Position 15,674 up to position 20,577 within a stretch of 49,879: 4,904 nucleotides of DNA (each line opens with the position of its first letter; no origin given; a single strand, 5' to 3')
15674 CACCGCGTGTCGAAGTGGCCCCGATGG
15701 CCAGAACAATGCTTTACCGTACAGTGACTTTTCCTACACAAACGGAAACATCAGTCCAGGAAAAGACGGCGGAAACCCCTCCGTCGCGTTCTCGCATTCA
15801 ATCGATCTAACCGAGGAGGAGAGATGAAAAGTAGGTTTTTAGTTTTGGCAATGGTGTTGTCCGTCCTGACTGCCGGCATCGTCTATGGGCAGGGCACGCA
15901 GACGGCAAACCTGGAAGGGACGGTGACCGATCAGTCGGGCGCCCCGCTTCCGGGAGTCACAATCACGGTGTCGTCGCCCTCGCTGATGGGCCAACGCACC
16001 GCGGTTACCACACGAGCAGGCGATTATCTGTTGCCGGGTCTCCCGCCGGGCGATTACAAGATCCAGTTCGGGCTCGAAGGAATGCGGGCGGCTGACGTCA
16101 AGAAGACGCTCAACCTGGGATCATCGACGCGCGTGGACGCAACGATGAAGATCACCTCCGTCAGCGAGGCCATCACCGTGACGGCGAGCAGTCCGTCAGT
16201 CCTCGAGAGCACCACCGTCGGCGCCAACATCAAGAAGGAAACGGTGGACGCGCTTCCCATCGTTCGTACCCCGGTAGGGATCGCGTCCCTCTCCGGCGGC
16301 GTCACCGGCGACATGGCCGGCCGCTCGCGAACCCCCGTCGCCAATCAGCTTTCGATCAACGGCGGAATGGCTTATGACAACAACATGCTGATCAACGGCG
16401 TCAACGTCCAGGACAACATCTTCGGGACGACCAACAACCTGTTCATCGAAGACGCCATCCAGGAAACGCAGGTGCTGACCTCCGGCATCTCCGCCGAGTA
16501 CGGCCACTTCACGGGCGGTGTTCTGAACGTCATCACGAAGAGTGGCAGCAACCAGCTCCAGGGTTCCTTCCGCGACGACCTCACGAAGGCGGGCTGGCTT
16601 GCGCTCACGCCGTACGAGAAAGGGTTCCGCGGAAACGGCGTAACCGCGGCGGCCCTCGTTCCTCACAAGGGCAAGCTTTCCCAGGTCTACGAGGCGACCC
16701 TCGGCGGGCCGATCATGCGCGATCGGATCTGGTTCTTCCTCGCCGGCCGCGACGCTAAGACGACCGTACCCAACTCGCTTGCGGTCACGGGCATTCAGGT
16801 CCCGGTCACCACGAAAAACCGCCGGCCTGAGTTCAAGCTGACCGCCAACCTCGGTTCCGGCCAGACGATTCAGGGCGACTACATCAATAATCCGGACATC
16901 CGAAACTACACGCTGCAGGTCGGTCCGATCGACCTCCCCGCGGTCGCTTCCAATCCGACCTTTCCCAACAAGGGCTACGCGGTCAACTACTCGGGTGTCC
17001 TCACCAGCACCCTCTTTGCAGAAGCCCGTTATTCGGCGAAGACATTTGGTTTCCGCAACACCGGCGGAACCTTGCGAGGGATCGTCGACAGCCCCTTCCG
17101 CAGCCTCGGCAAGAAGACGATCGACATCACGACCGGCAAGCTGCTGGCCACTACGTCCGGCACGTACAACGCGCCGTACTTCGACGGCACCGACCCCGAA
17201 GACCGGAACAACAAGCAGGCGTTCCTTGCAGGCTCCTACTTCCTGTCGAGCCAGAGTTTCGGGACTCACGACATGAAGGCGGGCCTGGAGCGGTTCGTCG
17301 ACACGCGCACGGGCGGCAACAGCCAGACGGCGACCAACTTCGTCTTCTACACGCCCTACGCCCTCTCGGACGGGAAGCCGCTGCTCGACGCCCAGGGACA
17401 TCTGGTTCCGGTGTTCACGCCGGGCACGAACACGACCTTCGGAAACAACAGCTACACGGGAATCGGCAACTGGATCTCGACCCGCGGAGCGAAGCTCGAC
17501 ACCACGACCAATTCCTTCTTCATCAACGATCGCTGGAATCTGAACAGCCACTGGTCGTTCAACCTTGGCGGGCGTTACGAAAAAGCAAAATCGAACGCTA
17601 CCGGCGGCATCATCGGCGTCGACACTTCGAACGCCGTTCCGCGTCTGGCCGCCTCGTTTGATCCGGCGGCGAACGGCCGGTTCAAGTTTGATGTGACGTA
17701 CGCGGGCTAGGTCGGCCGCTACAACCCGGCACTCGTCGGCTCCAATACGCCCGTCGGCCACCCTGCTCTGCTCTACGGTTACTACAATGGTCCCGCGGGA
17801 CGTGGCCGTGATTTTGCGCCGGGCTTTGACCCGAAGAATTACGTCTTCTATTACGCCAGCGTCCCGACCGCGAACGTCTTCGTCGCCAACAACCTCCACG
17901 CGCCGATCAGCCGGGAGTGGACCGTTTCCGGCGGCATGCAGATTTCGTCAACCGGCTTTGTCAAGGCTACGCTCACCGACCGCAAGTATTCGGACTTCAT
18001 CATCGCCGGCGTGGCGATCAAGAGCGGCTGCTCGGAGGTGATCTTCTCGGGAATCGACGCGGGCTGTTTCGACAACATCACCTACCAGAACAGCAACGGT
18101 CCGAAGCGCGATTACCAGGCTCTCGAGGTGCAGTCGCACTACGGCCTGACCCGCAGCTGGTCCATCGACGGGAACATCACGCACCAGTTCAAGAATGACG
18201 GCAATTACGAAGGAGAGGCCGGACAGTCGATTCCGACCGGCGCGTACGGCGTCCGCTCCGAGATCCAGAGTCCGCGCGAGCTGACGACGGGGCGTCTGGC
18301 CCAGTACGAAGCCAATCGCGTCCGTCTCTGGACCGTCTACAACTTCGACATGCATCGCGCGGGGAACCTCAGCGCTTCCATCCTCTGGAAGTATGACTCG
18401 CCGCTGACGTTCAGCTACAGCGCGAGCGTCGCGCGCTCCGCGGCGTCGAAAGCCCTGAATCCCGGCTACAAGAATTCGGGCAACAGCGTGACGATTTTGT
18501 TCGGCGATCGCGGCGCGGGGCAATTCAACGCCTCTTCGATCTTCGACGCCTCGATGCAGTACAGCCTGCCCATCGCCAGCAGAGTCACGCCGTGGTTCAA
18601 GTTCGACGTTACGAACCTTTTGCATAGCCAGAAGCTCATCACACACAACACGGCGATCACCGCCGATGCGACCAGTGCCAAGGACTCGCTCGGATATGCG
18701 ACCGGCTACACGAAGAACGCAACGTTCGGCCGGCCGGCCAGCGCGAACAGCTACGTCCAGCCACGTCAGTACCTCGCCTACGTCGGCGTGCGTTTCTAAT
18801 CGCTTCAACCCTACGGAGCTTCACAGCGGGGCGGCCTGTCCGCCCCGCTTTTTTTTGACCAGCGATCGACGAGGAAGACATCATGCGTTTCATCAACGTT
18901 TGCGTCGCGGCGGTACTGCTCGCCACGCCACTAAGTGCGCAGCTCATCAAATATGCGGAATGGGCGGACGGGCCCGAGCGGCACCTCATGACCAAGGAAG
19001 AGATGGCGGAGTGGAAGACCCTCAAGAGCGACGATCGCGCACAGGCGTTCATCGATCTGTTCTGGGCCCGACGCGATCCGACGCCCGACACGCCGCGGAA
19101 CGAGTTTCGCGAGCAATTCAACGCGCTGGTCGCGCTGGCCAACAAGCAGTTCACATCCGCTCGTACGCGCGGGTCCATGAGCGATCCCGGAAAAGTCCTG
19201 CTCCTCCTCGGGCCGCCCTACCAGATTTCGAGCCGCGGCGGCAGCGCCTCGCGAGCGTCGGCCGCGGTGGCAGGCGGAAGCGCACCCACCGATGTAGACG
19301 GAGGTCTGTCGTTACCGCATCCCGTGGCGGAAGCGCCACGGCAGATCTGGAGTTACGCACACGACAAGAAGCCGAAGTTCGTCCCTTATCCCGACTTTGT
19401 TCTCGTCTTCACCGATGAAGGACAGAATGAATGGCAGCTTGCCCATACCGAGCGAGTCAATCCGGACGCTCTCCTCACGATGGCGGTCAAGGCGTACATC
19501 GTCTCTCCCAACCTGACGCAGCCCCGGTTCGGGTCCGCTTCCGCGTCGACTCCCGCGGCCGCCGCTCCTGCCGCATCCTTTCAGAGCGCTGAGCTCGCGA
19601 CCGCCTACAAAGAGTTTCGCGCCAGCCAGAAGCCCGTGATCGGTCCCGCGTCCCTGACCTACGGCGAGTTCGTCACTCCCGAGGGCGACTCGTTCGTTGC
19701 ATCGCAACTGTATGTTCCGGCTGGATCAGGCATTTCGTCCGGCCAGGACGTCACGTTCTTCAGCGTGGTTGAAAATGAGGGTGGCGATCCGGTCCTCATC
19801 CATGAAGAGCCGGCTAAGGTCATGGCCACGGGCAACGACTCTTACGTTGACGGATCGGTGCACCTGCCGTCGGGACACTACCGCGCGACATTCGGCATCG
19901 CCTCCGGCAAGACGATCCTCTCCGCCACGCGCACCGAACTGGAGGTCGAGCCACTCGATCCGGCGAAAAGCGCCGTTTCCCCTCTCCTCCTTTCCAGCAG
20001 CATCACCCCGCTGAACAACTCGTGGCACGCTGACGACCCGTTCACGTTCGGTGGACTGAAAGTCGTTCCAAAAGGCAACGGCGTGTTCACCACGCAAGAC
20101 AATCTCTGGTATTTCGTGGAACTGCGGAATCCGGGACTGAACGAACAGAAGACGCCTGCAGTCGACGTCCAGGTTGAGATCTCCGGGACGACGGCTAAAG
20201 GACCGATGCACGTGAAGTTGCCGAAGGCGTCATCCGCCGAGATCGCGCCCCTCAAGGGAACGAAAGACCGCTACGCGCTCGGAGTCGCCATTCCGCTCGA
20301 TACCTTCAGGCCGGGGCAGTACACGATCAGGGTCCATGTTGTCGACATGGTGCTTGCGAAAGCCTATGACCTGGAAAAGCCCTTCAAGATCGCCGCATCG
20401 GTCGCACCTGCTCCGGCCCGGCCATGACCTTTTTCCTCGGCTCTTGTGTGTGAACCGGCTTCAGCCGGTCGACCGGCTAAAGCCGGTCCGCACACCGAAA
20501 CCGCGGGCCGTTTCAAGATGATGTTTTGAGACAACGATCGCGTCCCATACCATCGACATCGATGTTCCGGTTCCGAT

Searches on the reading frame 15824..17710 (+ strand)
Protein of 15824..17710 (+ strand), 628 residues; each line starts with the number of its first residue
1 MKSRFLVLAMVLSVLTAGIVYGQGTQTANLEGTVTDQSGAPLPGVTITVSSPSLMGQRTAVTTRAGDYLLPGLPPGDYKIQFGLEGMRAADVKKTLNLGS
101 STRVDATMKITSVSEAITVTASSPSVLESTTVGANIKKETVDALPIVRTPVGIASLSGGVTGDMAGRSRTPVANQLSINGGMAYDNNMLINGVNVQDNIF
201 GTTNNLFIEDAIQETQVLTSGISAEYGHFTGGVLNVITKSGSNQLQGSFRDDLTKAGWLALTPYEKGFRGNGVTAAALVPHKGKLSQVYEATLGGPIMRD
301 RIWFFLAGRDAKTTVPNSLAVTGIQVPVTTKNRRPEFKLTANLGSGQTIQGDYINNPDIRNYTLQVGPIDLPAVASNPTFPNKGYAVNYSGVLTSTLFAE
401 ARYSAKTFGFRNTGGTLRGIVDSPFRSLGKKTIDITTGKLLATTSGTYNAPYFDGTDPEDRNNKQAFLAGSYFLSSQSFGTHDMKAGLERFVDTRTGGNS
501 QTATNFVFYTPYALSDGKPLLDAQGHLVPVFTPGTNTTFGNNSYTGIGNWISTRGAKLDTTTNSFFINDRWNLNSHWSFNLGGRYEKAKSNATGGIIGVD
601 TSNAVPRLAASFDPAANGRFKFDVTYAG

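Call 27: search_protein_families(library=pfam, proteins=[window:15824-17710:+], max_evalue=0.001)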
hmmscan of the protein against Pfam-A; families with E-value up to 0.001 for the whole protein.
window:15824-17710:+ (628 aa): 5 families
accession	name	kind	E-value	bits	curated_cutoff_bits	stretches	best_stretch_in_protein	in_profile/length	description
PF13620.12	CarboxypepD_reg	-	1e-16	61.5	32.3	1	30-109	2-82/82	Carboxypeptidase regulatory-like domain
PF13715.12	CarbopepD_reg_2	-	4.4e-07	30.3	32.2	1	31-109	2-77/88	CarboxypepD_reg-like domain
PF17210.9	SdrD_B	-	2.2e-05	25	29.7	1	31-121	14-101/112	SdrD B-like domain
PF02369.22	Big_1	-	0.00076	20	34.9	1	23-66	14-60/93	Bacterial Ig-like domain (group 1)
PF00593.30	TonB_dep_Rec_b-barrel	-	0.00089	19.7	27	1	416-620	79-233/436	TonB dependent receptor-like, beta-barrel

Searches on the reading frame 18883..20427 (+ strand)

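Call 27: search_protein_families(library=pfam, proteins=[window:18883-20427:+], max_evalue=0.001)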
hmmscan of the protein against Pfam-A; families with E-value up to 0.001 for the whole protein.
window:18883-20427:+ (514 aa): 1 family
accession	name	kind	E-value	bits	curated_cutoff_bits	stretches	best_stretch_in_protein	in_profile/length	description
PF20094.4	GWxTD_dom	-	1e-07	32.3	26.9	1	34-118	39-118/172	GWxTD domain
